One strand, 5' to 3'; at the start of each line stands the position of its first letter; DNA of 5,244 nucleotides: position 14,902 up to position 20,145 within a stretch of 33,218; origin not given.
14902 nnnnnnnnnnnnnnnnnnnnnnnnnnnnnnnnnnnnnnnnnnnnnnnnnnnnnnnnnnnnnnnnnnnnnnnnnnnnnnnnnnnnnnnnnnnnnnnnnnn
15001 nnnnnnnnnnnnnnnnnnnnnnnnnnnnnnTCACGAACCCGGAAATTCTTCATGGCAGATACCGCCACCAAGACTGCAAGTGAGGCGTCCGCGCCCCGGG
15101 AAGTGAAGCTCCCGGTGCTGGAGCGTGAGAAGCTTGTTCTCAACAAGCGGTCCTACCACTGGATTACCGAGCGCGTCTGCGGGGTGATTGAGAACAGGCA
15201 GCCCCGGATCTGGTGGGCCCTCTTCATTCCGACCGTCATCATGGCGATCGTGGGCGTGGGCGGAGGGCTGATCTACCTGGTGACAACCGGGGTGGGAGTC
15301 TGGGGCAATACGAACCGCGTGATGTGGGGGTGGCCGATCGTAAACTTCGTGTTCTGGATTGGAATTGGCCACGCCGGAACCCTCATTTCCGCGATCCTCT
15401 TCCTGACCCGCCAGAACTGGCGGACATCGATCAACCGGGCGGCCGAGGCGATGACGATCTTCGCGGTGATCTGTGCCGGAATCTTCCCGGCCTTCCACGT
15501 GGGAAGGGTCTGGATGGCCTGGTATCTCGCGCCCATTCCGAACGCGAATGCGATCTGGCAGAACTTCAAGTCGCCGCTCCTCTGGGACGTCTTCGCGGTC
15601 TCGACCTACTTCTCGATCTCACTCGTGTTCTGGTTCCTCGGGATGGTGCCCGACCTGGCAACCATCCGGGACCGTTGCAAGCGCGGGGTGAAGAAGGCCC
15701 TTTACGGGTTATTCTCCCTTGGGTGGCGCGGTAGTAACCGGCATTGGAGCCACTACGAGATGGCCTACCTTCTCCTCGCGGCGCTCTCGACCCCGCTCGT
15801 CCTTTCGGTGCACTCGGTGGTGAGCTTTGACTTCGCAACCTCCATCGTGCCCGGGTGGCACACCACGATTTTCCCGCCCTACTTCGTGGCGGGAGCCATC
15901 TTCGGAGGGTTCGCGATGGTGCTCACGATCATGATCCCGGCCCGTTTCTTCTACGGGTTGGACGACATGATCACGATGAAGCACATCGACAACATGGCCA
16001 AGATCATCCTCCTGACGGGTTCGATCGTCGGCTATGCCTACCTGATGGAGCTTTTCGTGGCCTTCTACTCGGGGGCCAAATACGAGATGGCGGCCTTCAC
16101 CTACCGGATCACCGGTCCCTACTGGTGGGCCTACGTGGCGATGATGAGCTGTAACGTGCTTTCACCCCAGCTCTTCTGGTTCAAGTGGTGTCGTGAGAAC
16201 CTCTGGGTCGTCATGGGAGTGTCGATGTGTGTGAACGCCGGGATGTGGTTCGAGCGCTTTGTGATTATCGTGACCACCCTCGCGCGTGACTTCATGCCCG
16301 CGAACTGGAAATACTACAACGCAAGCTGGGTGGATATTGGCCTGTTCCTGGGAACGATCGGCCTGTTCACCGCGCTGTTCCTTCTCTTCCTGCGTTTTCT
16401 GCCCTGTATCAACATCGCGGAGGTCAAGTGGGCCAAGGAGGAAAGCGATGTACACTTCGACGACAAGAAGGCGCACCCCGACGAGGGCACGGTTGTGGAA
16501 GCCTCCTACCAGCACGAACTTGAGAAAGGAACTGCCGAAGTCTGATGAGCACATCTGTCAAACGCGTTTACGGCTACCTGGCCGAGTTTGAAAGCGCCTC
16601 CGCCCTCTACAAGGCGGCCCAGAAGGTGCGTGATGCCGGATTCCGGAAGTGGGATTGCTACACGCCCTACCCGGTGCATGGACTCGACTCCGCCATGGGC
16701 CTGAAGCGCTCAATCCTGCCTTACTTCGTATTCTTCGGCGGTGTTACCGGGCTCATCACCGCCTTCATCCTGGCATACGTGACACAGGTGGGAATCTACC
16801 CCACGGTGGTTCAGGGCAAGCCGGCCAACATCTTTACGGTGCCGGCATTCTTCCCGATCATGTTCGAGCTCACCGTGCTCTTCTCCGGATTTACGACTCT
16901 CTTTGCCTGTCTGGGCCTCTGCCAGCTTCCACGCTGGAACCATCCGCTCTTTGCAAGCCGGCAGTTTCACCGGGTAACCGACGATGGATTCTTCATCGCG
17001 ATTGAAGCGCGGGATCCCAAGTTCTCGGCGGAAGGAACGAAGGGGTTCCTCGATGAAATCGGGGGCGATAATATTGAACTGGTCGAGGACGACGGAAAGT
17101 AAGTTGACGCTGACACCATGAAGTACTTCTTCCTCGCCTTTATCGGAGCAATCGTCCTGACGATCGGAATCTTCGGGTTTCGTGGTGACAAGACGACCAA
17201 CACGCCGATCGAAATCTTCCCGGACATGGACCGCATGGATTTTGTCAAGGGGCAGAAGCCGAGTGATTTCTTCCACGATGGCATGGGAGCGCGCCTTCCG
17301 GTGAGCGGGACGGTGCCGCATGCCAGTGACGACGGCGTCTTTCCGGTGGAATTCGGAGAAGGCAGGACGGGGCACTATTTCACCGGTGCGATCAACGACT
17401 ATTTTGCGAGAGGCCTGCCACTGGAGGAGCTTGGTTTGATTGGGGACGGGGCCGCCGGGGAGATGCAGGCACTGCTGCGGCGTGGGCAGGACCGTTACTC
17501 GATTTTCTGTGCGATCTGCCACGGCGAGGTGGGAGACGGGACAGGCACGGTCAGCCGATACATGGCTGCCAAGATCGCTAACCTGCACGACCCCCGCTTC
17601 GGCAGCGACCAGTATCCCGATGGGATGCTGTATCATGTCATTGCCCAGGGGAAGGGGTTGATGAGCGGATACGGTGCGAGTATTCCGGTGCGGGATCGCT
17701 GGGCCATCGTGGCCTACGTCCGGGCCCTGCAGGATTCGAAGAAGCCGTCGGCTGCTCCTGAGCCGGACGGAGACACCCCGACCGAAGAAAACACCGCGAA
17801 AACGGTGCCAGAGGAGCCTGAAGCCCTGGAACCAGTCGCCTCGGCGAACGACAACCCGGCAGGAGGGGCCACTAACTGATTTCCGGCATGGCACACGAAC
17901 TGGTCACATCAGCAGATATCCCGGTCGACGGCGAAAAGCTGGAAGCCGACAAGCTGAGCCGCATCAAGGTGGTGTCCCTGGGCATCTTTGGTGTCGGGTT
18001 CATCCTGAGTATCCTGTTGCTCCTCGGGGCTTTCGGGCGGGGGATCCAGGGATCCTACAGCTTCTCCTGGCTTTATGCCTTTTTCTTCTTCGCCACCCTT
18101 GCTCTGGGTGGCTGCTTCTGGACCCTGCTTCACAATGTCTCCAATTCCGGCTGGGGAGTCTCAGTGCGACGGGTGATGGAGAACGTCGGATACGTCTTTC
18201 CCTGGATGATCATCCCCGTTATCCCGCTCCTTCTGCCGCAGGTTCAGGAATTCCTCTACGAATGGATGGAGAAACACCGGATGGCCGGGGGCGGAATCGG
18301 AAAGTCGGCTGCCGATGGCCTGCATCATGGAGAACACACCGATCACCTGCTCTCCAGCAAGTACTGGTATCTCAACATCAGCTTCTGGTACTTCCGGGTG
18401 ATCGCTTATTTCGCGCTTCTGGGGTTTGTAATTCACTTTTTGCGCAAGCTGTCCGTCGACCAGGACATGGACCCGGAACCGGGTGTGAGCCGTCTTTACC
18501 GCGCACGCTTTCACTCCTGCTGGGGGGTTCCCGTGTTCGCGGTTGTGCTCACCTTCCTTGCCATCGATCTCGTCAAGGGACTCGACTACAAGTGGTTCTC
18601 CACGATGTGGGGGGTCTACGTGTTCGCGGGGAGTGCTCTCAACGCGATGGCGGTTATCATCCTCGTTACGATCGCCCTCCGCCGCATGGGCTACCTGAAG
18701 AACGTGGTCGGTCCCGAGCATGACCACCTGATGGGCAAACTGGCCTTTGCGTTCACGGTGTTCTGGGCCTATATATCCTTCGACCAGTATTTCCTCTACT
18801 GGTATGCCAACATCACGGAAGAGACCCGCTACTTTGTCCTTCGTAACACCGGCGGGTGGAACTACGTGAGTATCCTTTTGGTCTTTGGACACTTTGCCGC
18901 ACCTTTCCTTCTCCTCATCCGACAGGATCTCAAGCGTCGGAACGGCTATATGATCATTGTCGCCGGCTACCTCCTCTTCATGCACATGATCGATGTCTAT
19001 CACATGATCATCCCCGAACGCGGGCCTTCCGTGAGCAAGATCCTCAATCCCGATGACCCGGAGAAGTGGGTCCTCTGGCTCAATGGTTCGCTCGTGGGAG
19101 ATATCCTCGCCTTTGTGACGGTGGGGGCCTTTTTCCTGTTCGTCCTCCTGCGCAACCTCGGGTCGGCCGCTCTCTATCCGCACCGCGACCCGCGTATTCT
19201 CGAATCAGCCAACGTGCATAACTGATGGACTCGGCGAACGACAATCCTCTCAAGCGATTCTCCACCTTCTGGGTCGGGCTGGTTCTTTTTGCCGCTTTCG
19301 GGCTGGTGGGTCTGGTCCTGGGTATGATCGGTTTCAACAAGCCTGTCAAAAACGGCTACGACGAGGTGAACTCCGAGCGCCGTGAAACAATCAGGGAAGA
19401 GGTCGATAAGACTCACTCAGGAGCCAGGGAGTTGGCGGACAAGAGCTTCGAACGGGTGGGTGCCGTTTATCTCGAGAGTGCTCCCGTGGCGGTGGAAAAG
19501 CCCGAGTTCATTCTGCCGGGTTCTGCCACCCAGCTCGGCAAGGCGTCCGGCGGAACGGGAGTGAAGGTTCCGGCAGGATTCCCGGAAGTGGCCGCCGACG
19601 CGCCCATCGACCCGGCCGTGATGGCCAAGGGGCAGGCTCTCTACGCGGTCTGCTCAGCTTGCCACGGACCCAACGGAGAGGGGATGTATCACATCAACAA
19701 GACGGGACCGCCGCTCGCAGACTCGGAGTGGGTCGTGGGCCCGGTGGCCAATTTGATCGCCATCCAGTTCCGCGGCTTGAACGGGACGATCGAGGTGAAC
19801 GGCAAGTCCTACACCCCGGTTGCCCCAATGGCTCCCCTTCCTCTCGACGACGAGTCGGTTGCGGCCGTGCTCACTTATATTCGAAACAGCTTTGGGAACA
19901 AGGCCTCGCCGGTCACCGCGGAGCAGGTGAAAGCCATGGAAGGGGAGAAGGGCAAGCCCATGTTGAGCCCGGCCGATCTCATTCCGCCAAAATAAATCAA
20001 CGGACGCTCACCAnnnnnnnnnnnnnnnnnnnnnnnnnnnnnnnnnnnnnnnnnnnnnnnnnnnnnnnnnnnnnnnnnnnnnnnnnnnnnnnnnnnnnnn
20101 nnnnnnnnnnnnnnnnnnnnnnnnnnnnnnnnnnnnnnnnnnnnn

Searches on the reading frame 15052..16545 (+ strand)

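Call 5: search_protein_families(library=pfam, proteins=[window:15052-16545:+], max_evalue=0.001)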
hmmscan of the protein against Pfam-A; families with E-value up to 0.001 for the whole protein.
window:15052-16545:+ (497 aa): 1 family
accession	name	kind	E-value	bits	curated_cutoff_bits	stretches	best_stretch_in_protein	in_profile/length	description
PF03916.19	NrfD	-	4.5e-24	86.1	25.8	1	84-409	3-308/313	Polysulphide reductase, NrfD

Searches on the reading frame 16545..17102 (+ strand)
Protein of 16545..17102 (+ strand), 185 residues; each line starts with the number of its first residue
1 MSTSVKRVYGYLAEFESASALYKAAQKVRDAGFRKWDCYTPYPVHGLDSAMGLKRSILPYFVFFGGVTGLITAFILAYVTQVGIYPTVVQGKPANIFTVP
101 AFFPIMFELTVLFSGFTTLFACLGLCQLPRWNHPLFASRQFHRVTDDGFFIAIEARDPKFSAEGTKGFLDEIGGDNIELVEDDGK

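Call 5: search_protein_families(library=pfam, proteins=[window:16545-17102:+], max_evalue=0.001)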
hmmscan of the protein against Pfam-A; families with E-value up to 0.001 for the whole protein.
window:16545-17102:+ (185 aa): 1 family
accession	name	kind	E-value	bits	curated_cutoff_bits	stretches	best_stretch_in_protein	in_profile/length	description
PF11821.13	ActD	-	5e-60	202.4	25.7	1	9-178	1-169/170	Alternative complex III, ActD subunit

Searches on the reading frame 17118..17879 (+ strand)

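Call 5: search_protein_families(library=pfam, proteins=[window:17118-17879:+], max_evalue=0.001)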
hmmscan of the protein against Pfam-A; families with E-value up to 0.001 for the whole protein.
window:17118-17879:+ (253 aa): 1 family
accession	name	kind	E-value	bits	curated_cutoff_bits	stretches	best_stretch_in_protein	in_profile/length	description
PF13442.11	Cytochrome_CBB3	-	3.8e-11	43.6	27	1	120-201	3-68/68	Cytochrome C oxidase, cbb3-type, subunit III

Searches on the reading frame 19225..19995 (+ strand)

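Call 5: search_protein_families(library=pfam, proteins=[window:19225-19995:+], max_evalue=0.001)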
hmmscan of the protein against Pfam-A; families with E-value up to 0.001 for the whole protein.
window:19225-19995:+ (256 aa): 2 families
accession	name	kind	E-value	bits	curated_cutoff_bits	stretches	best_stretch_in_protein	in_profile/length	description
PF00034.26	Cytochrom_C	-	2.4e-10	42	21.3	1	134-221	2-88/90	Cytochrome c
PF13442.11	Cytochrome_CBB3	-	0.00011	22.9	27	1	133-219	3-68/68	Cytochrome C oxidase, cbb3-type, subunit III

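Call 6: search_protein_families(library=ncbifam, proteins=[window:19225-19995:+], max_evalue=0.01)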
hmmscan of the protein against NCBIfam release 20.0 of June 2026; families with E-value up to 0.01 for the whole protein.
window:19225-19995:+ (256 aa): 4 families
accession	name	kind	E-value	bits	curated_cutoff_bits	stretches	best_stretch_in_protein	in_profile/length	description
TIGR00782.1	ccoP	equivalog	3.3e-05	23.3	179.95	1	124-219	194-278/285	cytochrome-c oxidase, cbb3-type subunit III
TIGR03872.1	cytochrome_MoxG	equivalog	0.00048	20.3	147.8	1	130-171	41-78/133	cytochrome c(L), periplasmic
NF050122.1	bc1_QcrC_actin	exception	0.0005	19.4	200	1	125-225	33-120/253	cytochrome bc1 complex diheme cytochrome c subunit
NF011054.0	PRK14486.1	equivalog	0.0098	15.4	447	0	129-158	211-241/294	putative bifunctional cbb3-type cytochrome c oxidase subunit II/cytochrome c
